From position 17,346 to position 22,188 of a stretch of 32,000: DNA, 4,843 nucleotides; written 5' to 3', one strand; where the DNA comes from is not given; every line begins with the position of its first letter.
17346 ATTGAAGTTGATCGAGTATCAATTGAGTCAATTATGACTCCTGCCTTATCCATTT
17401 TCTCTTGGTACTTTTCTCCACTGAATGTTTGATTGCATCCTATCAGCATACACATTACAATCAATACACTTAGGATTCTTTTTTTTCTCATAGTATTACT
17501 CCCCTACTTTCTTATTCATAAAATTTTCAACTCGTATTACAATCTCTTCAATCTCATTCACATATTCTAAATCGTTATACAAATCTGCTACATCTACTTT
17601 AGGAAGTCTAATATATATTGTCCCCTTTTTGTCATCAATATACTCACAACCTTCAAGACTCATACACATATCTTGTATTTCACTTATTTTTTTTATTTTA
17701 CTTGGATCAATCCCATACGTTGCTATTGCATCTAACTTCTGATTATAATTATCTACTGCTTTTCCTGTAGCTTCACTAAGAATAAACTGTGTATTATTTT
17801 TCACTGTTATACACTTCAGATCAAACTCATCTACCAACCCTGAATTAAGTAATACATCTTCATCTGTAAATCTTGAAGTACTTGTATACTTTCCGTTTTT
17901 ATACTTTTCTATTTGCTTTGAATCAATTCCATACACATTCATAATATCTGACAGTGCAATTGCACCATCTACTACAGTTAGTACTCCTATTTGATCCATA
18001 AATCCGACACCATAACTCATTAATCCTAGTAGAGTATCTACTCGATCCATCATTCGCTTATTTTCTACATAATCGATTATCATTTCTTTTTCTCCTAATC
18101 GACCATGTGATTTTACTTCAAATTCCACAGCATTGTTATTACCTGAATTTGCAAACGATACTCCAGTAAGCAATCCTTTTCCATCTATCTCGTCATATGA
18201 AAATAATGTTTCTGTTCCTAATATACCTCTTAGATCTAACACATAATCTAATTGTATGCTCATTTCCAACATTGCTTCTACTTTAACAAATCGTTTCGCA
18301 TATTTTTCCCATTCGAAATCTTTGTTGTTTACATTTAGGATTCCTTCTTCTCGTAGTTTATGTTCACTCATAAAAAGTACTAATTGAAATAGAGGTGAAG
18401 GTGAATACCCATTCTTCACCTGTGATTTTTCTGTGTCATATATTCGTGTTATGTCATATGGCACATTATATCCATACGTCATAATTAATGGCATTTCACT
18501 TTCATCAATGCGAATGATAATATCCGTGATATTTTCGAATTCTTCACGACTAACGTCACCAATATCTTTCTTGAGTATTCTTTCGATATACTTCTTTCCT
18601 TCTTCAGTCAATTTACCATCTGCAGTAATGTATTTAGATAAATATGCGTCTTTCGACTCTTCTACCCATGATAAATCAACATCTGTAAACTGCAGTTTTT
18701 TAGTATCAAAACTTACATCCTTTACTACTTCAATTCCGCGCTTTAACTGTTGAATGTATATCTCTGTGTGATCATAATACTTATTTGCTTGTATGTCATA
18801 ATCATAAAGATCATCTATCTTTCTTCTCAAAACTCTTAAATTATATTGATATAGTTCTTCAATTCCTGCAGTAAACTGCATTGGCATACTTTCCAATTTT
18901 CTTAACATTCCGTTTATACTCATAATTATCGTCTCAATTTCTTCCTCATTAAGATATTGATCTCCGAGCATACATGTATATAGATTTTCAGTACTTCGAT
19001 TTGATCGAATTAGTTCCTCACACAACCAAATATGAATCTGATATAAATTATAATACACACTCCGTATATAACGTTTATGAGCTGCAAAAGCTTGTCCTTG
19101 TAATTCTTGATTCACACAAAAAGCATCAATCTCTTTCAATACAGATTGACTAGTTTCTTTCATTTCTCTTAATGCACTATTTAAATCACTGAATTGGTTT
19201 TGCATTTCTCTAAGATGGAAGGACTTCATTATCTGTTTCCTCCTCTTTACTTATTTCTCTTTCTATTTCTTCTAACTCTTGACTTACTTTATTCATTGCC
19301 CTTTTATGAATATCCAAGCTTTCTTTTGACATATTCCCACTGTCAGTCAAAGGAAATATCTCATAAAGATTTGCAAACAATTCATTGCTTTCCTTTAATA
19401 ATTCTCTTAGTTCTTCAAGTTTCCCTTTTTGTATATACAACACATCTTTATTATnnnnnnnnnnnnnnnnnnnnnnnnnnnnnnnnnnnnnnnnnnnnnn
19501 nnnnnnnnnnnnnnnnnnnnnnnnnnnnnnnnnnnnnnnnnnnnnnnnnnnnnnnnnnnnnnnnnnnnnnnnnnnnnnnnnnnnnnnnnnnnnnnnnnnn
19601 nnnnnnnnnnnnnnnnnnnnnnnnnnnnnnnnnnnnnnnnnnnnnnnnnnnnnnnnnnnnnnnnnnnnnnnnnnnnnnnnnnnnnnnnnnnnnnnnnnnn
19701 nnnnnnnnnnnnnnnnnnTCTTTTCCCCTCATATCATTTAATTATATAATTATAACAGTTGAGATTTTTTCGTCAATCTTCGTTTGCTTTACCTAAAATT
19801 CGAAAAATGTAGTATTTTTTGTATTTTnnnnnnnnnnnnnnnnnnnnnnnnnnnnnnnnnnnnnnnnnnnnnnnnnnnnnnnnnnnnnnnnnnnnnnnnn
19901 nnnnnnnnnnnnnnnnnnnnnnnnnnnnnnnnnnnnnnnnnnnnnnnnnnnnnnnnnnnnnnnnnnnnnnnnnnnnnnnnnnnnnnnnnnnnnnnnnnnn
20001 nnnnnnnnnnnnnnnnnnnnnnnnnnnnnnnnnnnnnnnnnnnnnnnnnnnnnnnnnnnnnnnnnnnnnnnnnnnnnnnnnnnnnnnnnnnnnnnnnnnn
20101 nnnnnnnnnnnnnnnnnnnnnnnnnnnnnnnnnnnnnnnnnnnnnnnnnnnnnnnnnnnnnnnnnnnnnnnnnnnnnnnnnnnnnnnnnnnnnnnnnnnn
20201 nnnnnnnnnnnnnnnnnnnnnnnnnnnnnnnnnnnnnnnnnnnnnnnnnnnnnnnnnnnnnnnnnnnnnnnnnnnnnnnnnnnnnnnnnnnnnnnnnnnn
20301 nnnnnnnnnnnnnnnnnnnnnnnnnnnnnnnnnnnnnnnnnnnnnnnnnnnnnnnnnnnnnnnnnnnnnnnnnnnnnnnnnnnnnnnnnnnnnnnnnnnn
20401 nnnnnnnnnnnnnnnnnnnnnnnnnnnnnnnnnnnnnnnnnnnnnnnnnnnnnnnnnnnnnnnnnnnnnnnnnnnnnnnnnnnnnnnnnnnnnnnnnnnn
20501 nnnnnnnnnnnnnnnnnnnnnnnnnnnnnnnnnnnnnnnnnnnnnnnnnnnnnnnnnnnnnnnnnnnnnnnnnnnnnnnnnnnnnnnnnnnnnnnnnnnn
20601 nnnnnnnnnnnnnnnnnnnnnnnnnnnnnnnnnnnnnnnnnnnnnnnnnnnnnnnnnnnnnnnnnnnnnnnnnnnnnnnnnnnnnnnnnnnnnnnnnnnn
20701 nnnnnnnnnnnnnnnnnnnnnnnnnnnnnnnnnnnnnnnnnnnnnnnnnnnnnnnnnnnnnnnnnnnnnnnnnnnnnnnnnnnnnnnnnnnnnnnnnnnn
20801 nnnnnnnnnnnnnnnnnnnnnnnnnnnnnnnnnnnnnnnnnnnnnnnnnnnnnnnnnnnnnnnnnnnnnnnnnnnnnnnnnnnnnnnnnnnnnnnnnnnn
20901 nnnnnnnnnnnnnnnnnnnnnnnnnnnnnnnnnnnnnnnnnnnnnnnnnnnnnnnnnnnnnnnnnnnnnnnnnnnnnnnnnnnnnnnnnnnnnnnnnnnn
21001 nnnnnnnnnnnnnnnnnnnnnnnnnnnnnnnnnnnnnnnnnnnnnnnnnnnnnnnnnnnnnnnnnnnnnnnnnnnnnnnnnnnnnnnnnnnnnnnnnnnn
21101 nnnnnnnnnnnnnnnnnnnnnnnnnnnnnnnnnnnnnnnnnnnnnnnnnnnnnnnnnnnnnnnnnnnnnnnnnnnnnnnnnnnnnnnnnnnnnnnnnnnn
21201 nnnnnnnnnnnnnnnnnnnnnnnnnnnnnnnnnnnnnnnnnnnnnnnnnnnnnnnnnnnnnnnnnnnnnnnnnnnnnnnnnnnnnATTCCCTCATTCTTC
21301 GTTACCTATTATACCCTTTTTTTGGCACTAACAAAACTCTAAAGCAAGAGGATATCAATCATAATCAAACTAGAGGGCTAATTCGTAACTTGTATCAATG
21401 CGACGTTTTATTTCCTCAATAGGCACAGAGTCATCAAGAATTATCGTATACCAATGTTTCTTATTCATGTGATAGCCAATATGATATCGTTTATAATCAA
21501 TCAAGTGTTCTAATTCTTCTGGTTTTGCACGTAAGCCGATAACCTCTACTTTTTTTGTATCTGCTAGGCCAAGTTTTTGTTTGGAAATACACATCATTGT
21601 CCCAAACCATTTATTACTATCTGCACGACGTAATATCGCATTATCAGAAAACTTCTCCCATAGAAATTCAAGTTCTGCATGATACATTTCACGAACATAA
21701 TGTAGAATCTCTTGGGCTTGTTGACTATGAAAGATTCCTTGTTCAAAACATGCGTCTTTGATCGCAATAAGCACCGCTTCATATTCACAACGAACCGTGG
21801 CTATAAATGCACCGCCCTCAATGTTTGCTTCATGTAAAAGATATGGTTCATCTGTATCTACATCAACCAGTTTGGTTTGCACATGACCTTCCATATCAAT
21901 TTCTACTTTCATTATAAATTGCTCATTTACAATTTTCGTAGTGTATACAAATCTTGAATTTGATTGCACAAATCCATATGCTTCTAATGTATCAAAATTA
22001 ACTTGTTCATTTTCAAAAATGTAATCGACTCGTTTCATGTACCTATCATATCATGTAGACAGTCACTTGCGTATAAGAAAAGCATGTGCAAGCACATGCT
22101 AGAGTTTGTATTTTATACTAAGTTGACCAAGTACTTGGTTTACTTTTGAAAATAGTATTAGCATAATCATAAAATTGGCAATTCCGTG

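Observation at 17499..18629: The ~380-residue C-terminal region of the LXG protein carries no toxin motif I can recognise, so it is a candidate new effector domain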

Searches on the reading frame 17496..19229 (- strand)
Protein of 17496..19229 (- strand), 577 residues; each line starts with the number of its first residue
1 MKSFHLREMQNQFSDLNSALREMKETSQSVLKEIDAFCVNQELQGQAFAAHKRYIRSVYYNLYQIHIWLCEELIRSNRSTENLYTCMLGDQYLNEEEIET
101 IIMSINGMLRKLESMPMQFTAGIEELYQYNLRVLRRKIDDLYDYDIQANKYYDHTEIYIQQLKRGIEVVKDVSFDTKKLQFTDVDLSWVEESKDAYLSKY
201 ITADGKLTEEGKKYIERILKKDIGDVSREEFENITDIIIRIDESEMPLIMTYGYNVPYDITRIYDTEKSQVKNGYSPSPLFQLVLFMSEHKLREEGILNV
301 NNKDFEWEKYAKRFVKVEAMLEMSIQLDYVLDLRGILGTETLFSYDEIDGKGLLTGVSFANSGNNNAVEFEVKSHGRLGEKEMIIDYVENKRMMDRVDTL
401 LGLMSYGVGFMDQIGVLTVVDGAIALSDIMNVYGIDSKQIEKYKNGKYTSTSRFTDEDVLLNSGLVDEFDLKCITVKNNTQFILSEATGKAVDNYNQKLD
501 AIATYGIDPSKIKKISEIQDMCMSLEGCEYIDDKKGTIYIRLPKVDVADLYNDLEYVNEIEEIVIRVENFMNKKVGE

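Call 3: search_protein_families(library=pfam, proteins=[window:17496-19229:-], max_evalue=1)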
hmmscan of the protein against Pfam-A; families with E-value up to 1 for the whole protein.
window:17496-19229:- (577 aa): 1 family
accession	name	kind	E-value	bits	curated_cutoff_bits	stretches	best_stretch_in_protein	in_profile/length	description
PF04740.18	LXG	-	0.0013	19.1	26.5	1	3-82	2-82/202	LXG domain of WXG superfamily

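Call 4: search_protein_families(library=ncbifam, proteins=[window:17496-19229:-], max_evalue=1)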
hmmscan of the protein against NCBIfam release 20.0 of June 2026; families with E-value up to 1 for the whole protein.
window:17496-19229:- (577 aa): 0 families

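Call 5: search_solved_structures(query=window:17496-19229:-, max_evalue=10, show_alignments=2)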
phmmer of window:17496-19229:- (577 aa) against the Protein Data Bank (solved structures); distinct sequences matched with E-value up to 10: 0.

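Call 6: find_homologous_proteins(query=window:17496-19229:-, max_evalue=0.001)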
Query window:17496-19229:- (577 aa): 1 proteins with E <= 0.001 among 8000 candidates.
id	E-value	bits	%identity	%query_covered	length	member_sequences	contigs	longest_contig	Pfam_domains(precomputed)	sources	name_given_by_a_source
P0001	0.0e+0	1275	100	100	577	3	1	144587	-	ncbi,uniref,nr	ncbi:hypothetical protein EDD63_10121 [Breznakia blatticola]|uniref:LXG domain-containing protein n=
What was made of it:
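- On LXG polymorphic toxin (T7SSb substrate): UniRef labels the protein 'LXG domain-containing' (call 6).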

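Call 23: find_homologous_proteins(query=A1, max_evalue=0.01)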
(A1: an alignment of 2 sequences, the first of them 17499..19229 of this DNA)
Query A1 (2 sequences) (577 aa, profile of the alignment): 1 proteins with E <= 0.01 among 8000 candidates.
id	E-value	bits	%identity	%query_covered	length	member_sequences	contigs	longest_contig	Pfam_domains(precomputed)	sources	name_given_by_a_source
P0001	0.0e+0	1068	100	100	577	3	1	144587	-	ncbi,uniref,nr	ncbi:hypothetical protein EDD63_10121 [Breznakia blatticola]|uniref:LXG domain-containing protein n=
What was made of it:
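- Tried and rejected: Two word-indexed searches of 5.8 billion proteins (calls 6, 23).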

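Call 25: search_solved_structures(query=A1, max_evalue=10, show_alignments=3)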
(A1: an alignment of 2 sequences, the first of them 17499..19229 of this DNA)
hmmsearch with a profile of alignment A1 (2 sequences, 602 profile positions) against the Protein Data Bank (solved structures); distinct sequences matched with E-value up to 10: 0.

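Call 32: predict_structure(alignment_id=A1)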
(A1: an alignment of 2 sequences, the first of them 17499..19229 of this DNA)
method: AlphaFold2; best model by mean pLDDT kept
length: 577 residues; sequences in the alignment: 2
mean_pLDDT: 47.1   pTM: 0.37
mean pLDDT of the five models: 47.1, 41.4, 39.5, 38.2, 37.4
residues with pLDDT >= 90: 1; 70-90: 74; 50-70: 135; < 50: 367
segments of 3 or more residues with pLDDT < 50: 1-13, 42-66, 68-70, 75-158, 160-162, 171-192, 257-275, 328-339, 360-366, 375-379, 386-522, 528-542, 544-548, 573-577
pLDDT, mean of each block of 10 residues (from residue 1): 38 51 59 61 44 46 47 45 34 35 40 39 37 41 31 43 51 38 42 63 85 81 55 80 83 55 33 49 66 66 76 78 58 43 66 61 49 48 49 28 24 20 28 33 27 23 26 29 31 30 29 38 50 40 47 56 61 40
secondary structure, 60 per line:
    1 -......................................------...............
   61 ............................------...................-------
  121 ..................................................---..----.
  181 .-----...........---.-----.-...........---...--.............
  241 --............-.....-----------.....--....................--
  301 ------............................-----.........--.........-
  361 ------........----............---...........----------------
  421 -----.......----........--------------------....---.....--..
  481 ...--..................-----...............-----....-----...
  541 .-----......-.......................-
elements in order: H2-39 H46-88 H95-113 H121-170 H187-197 H209-219 H228-240 H243-254 E256-260 E272-276 H279-298 H307-334 E340-348 E351-359 E367-374 H379-390 H394-404 H426-432 H437-444 H465-468 E472-476 E479-483 H486-503 H509-523 E529-532 E538-541 H547-552 H554-576

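Call 36: fold_search(model_id=the predicted structure, library=pdb)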
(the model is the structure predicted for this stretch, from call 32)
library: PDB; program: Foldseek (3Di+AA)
matches with E <= 10: 514; with E <= 0.001: 0
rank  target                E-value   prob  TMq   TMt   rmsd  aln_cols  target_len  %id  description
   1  9kby_A                3.9e-02  0.16  0.08  0.07  23.5       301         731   10  Cryo-EM structure of DCL4-Hairpin RNA complex (released 2026-02-18)
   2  2qm4_C                5.9e-02  0.63  0.09  0.16  15.9       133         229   10  Crystal structure of human XLF/Cernunnos, a non-homologous end-joining factor (released 2007-12-11)
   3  2qm4_D                8.9e-02  0.63  0.08  0.16  15.8       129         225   11  Crystal structure of human XLF/Cernunnos, a non-homologous end-joining factor (released 2007-12-11)
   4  2qm4_B                1.2e-01  0.54  0.08  0.15  15.7       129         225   11  Crystal structure of human XLF/Cernunnos, a non-homologous end-joining factor (released 2007-12-11)
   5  9cq3_C                1.4e-01  0.47  0.08  0.16  17.6       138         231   10  The gap-filling complex with Pol mu engaged in the NHEJ pathway (released 2025-04-23)
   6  2qm4_A                1.4e-01  0.41  0.08  0.16  16.1       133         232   11  Crystal structure of human XLF/Cernunnos, a non-homologous end-joining factor (released 2007-12-11)
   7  9n82_c                1.6e-01  0.21  0.09  0.16  22.1       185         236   11  The ligation (AMP-Lys) complex in the NHEJ pathway (released 2025-04-23)
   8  3w03_A                1.6e-01  0.41  0.08  0.16  16.1       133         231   11  XLF-XRCC4 complex (released 2012-11-07)
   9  9cq3_c                2.1e-01  0.25  0.07  0.14  18.9       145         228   15  The gap-filling complex with Pol mu engaged in the NHEJ pathway (released 2025-04-23)
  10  3q4f_A                3.0e-01  0.33  0.08  0.16  15.8       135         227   14  Crystal structure of xrcc4/xlf-cernunnos complex (released 2011-08-03)
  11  8p94_V                4.2e-01  0.09  0.06  0.10  18.9       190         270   12  Cryo-EM structure of cortactin stabilized Arp2/3-complex nucleated actin branches (released 2024-01-03)
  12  6g2h_A                4.4e-01  0.06  0.09  0.07  27.0       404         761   12  Filament of acetyl-CoA carboxylase and BRCT domains of BRCA1 (ACC-BRCT) core at 4.6 A resolution (released 2018-06-13)
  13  7k58_C                4.6e-01  0.08  0.09  0.02  42.8       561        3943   10  Structure of outer-arm dyneins bound to microtubule with microtubule binding state 1(MTBS-1) (released 2021-09-29)
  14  7xsr_C                5.4e-01  0.06  0.09  0.08  27.1       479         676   12  Structure of Craspase-target RNA (released 2022-11-09)
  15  7o5t_AAA              5.4e-01  0.04  0.07  0.12  20.5       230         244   12  OXA-48 with carbamylated Lys73 in complex with bromide ions at neutral pH (released 2022-04-20)
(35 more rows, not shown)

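Call 37: find_related_loci(query=A1, collection=genome_contigs, flank=8000)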
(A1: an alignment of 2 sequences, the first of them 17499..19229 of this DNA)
Query A1 (577 aa) in genome_contigs; peptide patterns used: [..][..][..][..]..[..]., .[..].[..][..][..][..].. (x = any residue, [..] = any of these).
99 stretches matched a pattern, but none encodes a relative of the query by tblastn (E <= 1e-3).

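Call 57: search_protein_families(library=phrogs, proteins=[window:17496-19229:-], max_evalue=0.1)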
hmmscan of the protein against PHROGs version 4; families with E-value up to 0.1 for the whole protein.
window:17496-19229:- (577 aa): 2 families
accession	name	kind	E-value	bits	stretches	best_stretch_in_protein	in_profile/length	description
phrog_24213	-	unknown function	1.5e-14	54.6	1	5-165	6-170/456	-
phrog_22940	-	unknown function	3.5e-11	43.4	1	5-153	6-158/588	-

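Call 63: list_cluster_members(proteins=[P0001, P0002, L002:7678-9414:+])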
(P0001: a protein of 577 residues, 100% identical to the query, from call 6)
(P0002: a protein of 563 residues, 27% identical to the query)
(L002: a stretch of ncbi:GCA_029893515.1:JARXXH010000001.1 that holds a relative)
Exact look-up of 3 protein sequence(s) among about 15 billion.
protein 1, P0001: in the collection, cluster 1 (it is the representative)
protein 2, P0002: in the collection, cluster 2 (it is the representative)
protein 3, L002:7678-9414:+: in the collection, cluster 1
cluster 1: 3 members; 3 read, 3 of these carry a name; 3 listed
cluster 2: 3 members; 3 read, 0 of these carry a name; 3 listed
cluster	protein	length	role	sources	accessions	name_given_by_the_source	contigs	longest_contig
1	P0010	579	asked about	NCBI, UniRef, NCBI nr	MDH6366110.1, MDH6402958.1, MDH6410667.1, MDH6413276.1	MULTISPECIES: hypothetical protein [unclassified Breznakia] | hypothetical protein n=1 Tax=unclassified Breznakia TaxID=2623764 RepID=UPI002476FA4F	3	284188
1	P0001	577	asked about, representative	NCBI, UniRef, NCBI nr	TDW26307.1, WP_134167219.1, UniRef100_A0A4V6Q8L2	hypothetical protein EDD63_10121 [Breznakia blatticola] | LXG domain-containing protein n=1 Tax=Breznakia blatticola TaxID=1754012 ... | hypothetical protein [Breznakia blatticola]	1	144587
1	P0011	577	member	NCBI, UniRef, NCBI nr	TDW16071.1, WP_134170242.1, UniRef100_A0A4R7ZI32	hypothetical protein EDD63_12915 [Breznakia blatticola] | LXG domain-containing protein n=1 Tax=Breznakia blatticola TaxID=1754012 ... | hypothetical protein [Breznakia blatticola]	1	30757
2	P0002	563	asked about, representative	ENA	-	-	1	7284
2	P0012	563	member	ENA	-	-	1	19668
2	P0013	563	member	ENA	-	-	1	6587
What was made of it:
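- The same genome carries a second toxin copy, whose locus tag neighbours those of four of these paralogs (call 63).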

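Call 65: find_encoding_contigs(protein=P0012, flank=10000, max_places=3)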
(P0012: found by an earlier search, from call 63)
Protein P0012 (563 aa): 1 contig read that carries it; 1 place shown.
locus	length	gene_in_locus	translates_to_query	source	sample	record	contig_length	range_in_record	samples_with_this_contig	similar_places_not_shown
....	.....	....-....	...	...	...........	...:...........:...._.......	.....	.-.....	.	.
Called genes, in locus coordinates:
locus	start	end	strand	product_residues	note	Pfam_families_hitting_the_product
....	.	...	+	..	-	?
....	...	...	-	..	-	-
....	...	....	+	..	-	-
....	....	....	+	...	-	-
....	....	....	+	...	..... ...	-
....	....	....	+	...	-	-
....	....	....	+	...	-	-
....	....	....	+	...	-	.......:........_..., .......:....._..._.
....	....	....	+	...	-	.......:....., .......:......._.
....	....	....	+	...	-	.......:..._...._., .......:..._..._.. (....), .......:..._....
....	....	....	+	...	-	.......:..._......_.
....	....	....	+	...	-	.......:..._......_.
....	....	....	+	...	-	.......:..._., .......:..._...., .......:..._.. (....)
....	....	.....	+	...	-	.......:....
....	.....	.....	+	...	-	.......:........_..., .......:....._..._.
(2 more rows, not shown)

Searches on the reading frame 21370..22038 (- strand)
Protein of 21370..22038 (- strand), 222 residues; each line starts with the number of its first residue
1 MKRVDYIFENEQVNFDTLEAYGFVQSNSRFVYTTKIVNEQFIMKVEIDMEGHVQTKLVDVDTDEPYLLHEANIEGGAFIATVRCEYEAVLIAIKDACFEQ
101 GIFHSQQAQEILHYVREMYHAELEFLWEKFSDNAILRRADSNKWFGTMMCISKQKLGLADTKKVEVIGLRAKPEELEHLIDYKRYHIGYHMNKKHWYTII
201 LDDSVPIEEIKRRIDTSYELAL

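Call 11: search_protein_families(library=pfam, proteins=[window:21370-22038:-], max_evalue=0.001)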
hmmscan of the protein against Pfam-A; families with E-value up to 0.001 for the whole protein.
window:21370-22038:- (222 aa): 1 family
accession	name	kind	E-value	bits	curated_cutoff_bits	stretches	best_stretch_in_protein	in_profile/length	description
PF04237.18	YjbR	-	6.3e-15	56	30.1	1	117-220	2-88/88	YjbR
